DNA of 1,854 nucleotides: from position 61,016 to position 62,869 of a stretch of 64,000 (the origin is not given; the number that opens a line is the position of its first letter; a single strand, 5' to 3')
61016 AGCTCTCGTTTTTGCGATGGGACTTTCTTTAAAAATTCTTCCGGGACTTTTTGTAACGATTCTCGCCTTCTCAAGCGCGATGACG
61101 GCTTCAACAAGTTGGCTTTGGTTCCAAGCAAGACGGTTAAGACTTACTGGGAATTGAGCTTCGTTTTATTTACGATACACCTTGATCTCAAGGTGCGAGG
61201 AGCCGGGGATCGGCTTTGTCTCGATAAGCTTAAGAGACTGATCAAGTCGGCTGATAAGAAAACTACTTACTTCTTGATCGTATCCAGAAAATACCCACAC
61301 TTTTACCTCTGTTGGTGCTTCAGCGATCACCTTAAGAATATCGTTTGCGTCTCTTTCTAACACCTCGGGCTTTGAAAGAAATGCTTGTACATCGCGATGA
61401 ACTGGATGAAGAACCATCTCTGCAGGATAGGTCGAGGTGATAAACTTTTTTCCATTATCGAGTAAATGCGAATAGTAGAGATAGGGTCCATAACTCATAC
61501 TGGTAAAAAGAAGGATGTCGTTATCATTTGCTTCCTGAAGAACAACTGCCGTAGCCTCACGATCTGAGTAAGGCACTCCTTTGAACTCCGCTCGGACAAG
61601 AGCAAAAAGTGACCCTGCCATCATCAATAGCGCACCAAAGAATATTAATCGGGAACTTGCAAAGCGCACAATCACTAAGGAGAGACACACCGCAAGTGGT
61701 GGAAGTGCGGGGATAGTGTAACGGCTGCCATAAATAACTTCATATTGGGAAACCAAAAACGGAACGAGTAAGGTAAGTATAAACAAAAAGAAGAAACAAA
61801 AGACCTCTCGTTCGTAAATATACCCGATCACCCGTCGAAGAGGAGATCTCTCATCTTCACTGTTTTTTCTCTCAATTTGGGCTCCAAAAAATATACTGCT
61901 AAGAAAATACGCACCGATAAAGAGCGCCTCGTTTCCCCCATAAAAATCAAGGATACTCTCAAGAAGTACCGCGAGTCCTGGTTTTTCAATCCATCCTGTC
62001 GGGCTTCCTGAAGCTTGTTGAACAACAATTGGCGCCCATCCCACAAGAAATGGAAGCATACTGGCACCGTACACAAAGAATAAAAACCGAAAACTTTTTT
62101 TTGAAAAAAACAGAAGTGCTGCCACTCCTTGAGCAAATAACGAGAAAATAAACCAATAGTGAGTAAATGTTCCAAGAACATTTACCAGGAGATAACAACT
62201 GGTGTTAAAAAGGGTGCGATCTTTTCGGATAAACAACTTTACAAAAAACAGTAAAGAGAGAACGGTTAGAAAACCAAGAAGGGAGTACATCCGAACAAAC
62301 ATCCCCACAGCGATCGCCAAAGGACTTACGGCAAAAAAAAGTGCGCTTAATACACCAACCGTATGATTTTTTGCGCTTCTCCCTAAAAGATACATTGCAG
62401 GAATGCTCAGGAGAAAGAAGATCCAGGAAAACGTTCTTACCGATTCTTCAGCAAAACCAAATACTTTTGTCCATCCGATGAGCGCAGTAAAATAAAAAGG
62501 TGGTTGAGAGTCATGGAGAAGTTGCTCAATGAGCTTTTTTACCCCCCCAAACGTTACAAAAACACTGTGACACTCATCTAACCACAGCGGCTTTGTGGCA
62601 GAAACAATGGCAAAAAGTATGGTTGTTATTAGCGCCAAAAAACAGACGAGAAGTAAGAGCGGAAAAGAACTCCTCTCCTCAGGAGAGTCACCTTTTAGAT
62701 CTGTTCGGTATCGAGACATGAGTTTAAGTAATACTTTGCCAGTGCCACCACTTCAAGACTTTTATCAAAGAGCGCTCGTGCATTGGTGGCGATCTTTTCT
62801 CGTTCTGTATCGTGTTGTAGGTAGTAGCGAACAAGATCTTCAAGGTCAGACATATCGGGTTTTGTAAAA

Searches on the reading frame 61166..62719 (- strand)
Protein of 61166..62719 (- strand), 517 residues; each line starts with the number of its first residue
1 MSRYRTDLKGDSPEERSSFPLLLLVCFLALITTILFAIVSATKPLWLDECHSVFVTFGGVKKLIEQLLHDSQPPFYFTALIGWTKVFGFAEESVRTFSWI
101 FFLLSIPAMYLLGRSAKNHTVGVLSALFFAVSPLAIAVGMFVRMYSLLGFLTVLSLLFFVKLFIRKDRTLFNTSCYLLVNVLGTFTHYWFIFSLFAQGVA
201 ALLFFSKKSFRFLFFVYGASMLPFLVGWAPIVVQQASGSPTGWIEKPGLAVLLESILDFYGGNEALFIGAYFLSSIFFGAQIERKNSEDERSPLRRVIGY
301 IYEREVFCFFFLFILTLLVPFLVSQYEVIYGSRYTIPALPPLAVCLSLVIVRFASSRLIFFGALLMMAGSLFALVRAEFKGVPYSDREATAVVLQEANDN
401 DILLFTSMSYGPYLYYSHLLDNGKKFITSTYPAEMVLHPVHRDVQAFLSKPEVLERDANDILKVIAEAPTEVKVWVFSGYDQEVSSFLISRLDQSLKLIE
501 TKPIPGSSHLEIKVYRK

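Call 37: search_protein_families(library=pfam, proteins=[window:61166-62719:-], max_evalue=0.00001)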
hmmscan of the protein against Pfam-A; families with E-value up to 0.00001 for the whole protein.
window:61166-62719:- (517 aa): 1 family
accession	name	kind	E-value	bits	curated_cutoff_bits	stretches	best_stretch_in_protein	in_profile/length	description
PF13231.12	PMT_2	-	1.6e-07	32.1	26.1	1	72-212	2-140/160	Dolichyl-phosphate-mannose-protein mannosyltransferase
